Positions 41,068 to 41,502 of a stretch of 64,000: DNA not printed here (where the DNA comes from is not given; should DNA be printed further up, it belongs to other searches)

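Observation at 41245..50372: Shared 30-aa Leu/Lys heptad tag at the N- or C-terminus of three unrelated secreted proteins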

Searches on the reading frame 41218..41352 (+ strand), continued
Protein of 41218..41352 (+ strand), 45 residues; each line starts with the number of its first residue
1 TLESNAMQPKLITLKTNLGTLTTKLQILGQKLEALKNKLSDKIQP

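Call 90: find_encoding_contigs(protein=P0317, flank=10000, max_places=1)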
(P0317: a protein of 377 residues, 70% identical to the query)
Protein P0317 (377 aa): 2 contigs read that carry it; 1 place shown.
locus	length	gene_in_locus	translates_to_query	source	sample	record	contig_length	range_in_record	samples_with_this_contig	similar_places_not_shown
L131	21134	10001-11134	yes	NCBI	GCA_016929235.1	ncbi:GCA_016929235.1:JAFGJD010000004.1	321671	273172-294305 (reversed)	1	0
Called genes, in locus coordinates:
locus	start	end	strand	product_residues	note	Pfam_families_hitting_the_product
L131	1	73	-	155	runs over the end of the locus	PF04608:PgpA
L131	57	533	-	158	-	PF01252:Peptidase_A8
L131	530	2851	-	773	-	PF03483:B3_4, PF03484:B5, PF17759:tRNA_synthFbeta, PF03147:FDX-ACB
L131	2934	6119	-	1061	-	PF12799:LRR_4 (weak)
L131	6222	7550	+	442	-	-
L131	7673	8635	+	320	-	PF01565:FAD_binding_4, PF02873:MurB_C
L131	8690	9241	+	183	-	-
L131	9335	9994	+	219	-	PF02592:Vut_1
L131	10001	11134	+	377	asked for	PF01702:TGT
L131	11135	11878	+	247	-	PF22435:MRM3-like_sub_bind, PF00588:SpoU_methylase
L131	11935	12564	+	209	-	-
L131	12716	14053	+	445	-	PF00324:AA_permease, PF13520:AA_permease_2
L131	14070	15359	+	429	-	PF00324:AA_permease, PF13520:AA_permease_2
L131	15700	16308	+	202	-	-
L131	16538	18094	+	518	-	PF12796:Ank_2, PF13857:Ank_5, PF00023:Ank, PF13606:Ank_3 (weak), PF12796:Ank_2, PF12796:Ank_2, PF13637:Ank_4, PF12796:Ank_2, +5 more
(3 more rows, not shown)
